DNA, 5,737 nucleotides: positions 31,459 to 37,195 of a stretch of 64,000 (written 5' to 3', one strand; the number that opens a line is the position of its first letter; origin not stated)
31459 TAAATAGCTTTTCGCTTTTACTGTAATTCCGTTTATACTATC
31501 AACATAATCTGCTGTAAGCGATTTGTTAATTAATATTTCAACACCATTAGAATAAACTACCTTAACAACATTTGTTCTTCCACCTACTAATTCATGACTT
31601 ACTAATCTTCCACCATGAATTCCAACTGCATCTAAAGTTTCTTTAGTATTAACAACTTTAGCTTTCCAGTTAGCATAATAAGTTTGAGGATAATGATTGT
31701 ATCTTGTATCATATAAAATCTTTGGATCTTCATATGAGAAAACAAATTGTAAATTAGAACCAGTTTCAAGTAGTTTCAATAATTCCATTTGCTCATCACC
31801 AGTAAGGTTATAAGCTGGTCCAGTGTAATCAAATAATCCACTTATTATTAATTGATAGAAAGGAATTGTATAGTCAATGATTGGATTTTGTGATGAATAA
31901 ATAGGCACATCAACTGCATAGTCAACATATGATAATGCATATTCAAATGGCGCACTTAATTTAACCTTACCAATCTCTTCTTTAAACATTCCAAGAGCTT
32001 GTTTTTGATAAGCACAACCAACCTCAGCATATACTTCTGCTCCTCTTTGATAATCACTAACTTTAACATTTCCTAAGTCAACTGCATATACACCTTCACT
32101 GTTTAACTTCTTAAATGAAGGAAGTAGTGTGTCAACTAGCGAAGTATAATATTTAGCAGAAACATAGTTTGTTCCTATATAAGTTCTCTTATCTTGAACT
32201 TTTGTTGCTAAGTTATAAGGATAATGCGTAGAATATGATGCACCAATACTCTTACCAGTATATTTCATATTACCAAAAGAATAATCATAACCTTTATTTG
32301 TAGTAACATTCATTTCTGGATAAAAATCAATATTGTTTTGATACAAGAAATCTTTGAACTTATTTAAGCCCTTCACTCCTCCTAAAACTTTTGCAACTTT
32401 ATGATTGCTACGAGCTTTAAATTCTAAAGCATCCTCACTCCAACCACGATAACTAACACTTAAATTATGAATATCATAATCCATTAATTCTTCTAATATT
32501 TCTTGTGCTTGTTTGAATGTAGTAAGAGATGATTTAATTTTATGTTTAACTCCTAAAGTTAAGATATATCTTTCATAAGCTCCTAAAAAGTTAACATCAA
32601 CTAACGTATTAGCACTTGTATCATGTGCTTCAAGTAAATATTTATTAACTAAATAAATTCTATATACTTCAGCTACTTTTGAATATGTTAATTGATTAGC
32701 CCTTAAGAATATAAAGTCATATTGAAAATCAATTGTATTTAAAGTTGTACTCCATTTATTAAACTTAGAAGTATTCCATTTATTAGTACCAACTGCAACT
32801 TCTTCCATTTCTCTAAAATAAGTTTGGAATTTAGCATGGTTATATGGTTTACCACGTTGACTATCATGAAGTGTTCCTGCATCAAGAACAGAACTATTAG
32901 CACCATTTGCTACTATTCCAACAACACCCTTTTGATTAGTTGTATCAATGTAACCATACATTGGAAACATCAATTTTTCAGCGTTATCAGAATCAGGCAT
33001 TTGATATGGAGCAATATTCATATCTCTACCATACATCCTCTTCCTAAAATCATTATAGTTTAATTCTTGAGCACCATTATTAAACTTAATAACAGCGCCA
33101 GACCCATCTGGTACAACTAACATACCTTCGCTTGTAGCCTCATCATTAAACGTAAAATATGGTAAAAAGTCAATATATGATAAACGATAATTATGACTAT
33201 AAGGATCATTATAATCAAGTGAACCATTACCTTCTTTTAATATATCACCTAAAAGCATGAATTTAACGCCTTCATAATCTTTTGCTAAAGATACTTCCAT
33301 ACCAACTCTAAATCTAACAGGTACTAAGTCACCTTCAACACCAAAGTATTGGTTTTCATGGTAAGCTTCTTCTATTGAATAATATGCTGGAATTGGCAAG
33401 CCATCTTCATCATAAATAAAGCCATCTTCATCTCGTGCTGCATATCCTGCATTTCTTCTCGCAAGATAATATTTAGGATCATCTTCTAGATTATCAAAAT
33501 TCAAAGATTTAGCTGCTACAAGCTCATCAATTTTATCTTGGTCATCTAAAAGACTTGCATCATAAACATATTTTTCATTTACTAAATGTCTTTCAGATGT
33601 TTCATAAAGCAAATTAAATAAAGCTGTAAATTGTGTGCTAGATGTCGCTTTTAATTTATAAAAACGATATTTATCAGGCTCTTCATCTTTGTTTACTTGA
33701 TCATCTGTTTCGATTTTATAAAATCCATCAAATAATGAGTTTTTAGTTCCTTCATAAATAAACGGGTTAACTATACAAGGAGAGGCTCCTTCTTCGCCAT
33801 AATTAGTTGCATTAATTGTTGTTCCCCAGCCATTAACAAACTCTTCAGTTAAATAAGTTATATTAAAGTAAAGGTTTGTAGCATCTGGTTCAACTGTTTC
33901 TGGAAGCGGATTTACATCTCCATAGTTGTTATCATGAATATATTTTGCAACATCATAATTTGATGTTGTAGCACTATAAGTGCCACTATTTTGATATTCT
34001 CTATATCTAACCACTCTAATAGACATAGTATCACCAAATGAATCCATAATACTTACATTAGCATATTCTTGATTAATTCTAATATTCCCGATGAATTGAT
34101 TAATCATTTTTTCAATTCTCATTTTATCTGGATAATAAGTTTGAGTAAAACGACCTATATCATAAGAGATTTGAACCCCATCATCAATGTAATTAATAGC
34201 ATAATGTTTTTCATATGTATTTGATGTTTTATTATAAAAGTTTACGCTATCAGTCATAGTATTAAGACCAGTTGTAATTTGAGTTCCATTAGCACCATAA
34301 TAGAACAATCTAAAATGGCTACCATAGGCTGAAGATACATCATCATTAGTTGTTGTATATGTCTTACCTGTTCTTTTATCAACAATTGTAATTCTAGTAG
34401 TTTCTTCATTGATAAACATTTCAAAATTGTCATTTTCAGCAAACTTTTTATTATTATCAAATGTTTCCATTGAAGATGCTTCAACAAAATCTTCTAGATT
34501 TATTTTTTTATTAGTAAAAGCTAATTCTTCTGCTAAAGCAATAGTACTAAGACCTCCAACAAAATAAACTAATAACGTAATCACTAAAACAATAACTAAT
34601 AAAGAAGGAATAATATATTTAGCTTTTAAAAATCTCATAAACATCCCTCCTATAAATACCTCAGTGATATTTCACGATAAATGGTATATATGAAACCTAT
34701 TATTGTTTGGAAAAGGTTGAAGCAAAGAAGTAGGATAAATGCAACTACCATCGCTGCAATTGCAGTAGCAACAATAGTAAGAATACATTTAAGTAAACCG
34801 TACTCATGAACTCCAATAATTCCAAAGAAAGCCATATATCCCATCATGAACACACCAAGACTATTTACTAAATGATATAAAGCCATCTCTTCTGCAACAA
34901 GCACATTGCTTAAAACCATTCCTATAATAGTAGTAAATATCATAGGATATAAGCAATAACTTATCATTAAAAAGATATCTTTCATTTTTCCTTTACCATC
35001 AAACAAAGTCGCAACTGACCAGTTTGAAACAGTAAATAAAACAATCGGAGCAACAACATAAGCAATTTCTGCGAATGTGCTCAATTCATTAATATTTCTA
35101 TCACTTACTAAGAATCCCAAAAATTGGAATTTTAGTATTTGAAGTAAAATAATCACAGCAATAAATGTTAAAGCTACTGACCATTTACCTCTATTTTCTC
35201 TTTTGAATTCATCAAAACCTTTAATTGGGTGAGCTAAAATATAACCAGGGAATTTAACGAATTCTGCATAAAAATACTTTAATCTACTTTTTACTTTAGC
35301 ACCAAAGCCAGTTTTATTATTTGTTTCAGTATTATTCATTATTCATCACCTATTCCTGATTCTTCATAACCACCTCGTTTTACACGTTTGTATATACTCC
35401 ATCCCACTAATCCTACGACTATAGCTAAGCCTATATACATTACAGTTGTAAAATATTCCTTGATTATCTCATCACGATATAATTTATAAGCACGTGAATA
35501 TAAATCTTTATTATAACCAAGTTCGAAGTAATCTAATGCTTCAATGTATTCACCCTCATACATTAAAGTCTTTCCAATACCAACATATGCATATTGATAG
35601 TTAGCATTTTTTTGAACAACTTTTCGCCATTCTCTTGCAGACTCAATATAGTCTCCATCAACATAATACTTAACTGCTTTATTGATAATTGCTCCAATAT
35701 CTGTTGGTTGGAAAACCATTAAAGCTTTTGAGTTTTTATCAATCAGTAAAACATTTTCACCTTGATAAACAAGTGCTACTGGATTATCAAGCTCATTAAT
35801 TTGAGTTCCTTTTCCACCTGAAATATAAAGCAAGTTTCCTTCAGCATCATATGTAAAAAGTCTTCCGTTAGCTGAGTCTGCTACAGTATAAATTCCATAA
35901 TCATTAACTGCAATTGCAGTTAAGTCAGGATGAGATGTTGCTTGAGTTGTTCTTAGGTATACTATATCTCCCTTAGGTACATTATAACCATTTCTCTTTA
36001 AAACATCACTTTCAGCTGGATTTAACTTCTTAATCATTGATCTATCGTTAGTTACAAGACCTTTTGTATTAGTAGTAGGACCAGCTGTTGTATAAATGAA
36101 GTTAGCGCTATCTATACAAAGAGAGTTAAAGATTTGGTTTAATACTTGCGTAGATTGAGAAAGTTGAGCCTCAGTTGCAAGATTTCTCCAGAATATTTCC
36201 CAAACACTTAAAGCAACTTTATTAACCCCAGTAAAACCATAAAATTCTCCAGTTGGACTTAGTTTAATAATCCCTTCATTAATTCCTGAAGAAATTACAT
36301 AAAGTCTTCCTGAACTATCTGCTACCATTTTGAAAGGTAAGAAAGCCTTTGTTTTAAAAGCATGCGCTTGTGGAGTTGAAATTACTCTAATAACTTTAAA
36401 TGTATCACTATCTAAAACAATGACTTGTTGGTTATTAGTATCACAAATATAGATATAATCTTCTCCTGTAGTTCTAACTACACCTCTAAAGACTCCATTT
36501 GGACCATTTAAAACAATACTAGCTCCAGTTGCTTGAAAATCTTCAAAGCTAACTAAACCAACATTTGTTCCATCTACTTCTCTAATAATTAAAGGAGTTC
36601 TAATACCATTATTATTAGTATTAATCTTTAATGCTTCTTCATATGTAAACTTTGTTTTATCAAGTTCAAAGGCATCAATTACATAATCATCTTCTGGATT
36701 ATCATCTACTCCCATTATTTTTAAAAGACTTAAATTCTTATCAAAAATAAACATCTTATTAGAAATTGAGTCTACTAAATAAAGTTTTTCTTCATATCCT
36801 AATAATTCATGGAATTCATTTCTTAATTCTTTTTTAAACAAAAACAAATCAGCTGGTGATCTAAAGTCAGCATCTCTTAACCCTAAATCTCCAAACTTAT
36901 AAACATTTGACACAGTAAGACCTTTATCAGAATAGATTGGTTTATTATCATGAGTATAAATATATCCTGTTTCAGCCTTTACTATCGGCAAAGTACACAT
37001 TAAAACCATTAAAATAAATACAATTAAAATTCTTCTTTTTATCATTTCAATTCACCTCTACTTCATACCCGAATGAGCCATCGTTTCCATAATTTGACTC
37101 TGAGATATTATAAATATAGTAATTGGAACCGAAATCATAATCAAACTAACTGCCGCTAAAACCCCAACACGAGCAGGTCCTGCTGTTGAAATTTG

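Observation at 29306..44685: Nine-gene operon: four CUT1 permeases, one giant CBM-fused binding protein and three uncharacterised membrane/extracytoplasmic proteins, with no ATPase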

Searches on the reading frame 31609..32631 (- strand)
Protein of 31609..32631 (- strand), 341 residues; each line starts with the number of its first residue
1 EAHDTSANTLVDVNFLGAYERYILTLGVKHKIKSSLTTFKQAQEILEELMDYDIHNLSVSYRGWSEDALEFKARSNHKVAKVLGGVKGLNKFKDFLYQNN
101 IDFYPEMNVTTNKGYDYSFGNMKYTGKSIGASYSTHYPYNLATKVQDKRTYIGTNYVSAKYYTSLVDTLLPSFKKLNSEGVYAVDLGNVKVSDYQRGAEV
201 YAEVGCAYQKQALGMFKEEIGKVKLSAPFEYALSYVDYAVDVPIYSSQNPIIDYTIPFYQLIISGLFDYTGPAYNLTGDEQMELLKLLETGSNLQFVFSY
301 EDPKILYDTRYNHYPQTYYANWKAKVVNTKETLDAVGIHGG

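Call 84: search_solved_structures(query=A8, max_evalue=10, show_alignments=3)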
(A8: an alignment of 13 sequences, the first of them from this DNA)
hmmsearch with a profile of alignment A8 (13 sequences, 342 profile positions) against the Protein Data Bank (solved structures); distinct sequences matched with E-value up to 10: 21.
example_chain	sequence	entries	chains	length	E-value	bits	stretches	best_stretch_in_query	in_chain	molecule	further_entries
9v21_sn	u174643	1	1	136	0.24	13.6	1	37-80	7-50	40S ribosomal protein S12, putative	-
2stt_A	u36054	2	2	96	0.45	12.8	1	60-119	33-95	ETS1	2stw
3wu1_B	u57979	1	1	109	0.55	12.5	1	60-119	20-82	Protein C-ets-1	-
1k78_B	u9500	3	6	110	0.55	12.4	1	60-119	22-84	C-ets-1 Protein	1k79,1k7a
5zmc_B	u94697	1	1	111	0.57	12.4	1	60-119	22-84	Protein C-ets-1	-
4lg0_B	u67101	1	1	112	0.58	12.4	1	60-119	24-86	Protein C-ets-1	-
2nny_A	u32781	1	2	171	0.79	11.9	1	57-119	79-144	C-ets-1 protein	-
1r36_A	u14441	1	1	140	0.81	11.9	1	60-119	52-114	C-ets-1 protein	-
4bqa_A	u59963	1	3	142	0.84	11.9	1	60-119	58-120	PROTEIN C-ETS-2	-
6da1_A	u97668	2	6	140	0.98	11.6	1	60-119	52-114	Protein C-ets-1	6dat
1md0_A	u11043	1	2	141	0.99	11.6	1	60-119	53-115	C-ets-1 protein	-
1gvj_A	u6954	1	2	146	1.1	11.5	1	60-119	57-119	C-ETS-1 PROTEIN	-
4l0y_B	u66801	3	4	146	1.1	11.5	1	60-119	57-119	Protein C-ets-1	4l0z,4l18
1mdm_B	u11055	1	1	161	1.3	11.2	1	60-119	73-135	C-ETS-1 PROTEIN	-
3mfk_A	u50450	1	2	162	1.4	11.2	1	60-119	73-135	Protein C-ets-1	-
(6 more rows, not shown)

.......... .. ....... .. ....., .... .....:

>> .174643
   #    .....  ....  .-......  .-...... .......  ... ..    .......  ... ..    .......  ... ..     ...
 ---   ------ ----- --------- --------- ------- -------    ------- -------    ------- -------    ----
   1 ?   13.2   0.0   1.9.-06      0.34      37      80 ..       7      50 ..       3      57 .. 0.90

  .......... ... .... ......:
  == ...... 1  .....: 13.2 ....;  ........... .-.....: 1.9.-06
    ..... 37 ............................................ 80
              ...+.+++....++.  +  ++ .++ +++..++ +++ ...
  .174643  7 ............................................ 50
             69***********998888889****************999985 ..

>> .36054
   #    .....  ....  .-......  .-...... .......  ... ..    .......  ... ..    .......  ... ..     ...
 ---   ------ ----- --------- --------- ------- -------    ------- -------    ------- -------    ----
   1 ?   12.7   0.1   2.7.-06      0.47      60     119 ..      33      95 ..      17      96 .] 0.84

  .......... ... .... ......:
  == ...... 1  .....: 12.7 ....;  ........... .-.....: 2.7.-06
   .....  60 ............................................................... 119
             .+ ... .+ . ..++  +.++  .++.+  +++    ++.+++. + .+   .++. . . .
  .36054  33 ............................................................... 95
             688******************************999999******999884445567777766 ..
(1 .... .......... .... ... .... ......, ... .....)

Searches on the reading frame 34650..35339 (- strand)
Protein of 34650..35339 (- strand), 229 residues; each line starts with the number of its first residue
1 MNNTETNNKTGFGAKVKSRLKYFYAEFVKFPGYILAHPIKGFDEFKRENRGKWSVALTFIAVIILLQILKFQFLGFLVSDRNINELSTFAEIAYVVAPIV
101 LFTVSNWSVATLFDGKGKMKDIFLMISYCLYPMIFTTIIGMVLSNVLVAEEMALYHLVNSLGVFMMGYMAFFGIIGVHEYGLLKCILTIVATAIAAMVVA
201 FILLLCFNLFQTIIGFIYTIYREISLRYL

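Call 4: search_protein_families(library=pfam, proteins=[window:34650-35339:-], max_evalue=0.01)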
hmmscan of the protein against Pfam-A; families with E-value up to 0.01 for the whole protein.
window:34650-35339:- (229 aa): 1 family
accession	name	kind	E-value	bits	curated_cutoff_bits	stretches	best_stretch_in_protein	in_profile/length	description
PF04893.22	Yip1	-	1.2e-10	42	28.6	1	34-203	3-172/173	Yip1 domain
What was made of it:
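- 34650..35339 (-): Yip1-family membrane protein with five predicted TM segments; fused to the C-terminus of the NHL/TPR protein in other genomes. Pfam Yip1 42 bits against a 28.6-bit cut-off (call 4).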

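Call 5: search_protein_families(library=ncbifam, proteins=[window:34650-35339:-], max_evalue=0.01)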
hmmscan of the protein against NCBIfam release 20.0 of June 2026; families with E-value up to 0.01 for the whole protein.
window:34650-35339:- (229 aa): 0 families

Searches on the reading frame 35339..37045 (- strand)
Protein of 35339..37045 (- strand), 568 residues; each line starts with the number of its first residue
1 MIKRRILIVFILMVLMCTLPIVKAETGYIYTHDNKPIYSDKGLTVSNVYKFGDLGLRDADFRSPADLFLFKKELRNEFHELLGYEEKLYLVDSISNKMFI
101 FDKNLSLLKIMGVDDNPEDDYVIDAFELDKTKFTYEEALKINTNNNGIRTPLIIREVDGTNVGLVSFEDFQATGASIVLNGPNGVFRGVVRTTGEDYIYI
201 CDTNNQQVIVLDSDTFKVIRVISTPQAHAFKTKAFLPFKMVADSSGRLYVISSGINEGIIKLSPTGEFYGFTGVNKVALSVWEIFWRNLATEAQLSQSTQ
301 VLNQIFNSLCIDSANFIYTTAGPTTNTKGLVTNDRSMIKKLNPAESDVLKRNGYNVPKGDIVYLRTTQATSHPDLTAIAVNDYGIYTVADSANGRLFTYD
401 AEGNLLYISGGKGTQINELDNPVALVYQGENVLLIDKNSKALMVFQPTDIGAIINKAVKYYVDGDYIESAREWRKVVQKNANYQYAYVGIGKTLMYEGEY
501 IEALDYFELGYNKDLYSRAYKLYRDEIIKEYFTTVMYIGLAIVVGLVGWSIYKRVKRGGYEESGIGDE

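Call 4: search_protein_families(library=pfam, proteins=[window:35339-37045:-], max_evalue=0.01)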
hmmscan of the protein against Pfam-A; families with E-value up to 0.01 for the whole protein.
window:35339-37045:- (568 aa): 2 families
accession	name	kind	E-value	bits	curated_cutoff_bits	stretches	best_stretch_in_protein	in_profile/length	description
PF07719.23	TPR_2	-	0.00018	21.8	27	0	485-508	2-25/34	Tetratricopeptide repeat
PF01436.27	NHL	-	0.0041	17.5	20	0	198-210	15-27/28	NHL repeat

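Call 5: search_protein_families(library=ncbifam, proteins=[window:35339-37045:-], max_evalue=0.01)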
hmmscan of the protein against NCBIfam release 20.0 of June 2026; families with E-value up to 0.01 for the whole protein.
window:35339-37045:- (568 aa): 2 families
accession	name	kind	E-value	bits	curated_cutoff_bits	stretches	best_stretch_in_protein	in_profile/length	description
NF035926.1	scyF_NHL_VPEP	equivalog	4.6e-07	29.3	350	1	381-445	207-273/376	scytonemin biosynthesis PEP-CTERM protein ScyF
TIGR02552.1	LcrH_SycD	equivalog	0.0029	17.3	104.8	0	438-514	6-82/136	SycD/LcrH family type III secretion system chaperone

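Call 78: search_solved_structures(query=A6, max_evalue=0.1)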
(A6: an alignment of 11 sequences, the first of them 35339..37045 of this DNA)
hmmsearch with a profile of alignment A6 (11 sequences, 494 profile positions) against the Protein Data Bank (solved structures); distinct sequences matched with E-value up to 0.1: 116 (the best 60 are shown).
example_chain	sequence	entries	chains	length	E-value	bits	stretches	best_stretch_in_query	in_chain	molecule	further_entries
3wwa_A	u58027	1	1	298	2.1e-48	168.3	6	60-145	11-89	Pizza7H protein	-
3ww9_A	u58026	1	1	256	4.6e-41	144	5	60-145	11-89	pizza6 protein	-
6qsd_A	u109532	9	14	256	4.6e-40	140.7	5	59-145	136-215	Pizza6S | Pizza6-S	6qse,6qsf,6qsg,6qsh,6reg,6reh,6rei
6rej_A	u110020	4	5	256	1.2e-39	139.4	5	60-145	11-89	Pizza6-SH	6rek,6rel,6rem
6f0t_A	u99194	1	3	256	3.4e-39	137.9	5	60-145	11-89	Pizza6-SFW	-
6ren_A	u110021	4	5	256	2.9e-38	134.8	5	59-144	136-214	3fPizza6-SH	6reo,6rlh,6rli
7zqg_A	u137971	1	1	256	2.9e-37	131.5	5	60-145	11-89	Pizza6-KSH-TSH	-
7zcj_A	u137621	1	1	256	4.8e-36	127.5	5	60-145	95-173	Pizza6-TNH-TSH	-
6i3b_A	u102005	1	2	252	3.1e-32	114.9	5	60-145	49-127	cPizza6-AYW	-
6f0q_A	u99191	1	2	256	6.1e-32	113.9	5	60-145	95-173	Pizza6-AYW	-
6d69_A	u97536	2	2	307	4e-31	111.2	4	64-151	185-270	NHL Repeat Region of D. melanogaster Thin | Thin, isoform D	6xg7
6f0s_A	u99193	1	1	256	9.1e-31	110.1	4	60-145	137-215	Pizza6-SYW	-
6i39_A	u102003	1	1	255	8.6e-30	106.8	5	60-145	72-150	v31Pizza6-AYW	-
7zph_A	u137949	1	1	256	8.7e-30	106.8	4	60-145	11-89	Pizza6-TNK-RSH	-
9qhb_A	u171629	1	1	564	9.1e-30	106.8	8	384-437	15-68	Engineered tetratricopeptide repeat protein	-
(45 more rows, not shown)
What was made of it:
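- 35339..37045 (-): NHL six-bladed beta-propeller plus TPR protein, with an N-terminal signal/anchor and a C-terminal TM helix (residues 533-551). Orthologue profile against the PDB: Pizza/PknD NHL propellers E 2e-48 to 7e-22, TPR E 9e-30 (call 78).
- On NHL-repeat six-bladed beta-propeller plus TPR: The orthologue profile matches NHL propellers at E 2e-48 with 5-6 stretches and TPR proteins at E 9e-30 (call 78).
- Checked: A profile of orthologues, however, matches NHL propellers (E 2e-48) and TPR proteins (E 9e-30) in the PDB (call 78).
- The closest natural bacterial match of the propeller in the PDB is the PknD sensor domain (E 7e-22, call 78).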

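Call 95: search_protein_families(library=pfam, alignment_id=A6, max_evalue=0.01)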
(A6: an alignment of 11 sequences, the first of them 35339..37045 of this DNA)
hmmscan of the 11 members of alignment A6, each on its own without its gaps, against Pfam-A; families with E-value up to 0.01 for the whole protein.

A. member 1, window:35339-37045:- (568 aa): 2 families
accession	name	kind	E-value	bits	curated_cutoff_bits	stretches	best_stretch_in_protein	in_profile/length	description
PF07719.23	TPR_2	-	0.00018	21.8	27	0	485-508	2-25/34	Tetratricopeptide repeat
PF01436.27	NHL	-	0.0041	17.5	20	0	198-210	15-27/28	NHL repeat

B. families by the number of members that match (of 11 scanned): 17 families
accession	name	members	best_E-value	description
PF01436.27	NHL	9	5.4e-14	NHL repeat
PF07719.23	TPR_2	9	4e-06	Tetratricopeptide repeat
PF08450.18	SGL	6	7.1e-09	SMP-30/Gluconolactonase/LRE-like region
PF13414.12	TPR_11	5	6e-06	TPR repeat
PF13432.12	TPR_16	5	2.3e-05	Tetratricopeptide repeat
PF04893.22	Yip1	4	4.4e-15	Yip1 domain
PF00515.34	TPR_1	3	2.9e-06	Tetratricopeptide repeat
PF25021.1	TEN_NHL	2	6.2e-06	Teneurin NHL domain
PF17170.10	DUF5128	2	3e-05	6-bladed beta-propeller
PF06739.17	SBBP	2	0.0007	Beta-propeller repeat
PF13424.12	TPR_12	1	0.00038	Tetratricopeptide repeat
PF24303.1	DUF7485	1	0.00087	Domain of unknown function (DUF7485)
PF12248.16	Methyltransf_FA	1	0.00097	Farnesoic acid 0-methyl transferase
PF25063.1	ARM_TT21_C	1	0.0018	Tetratricopeptide repeat protein 21 C-terminal ARM domain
PF24379.1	DUF7535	1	0.003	Family of unknown function (DUF7535)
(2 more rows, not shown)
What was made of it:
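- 35339..37045 (-): NHL in 9 of 11 orthologues (call 95).
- On NHL-repeat six-bladed beta-propeller plus TPR: NHL is found in 9 of 11 and TPR_2 in 9 of 11 orthologues (call 95).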
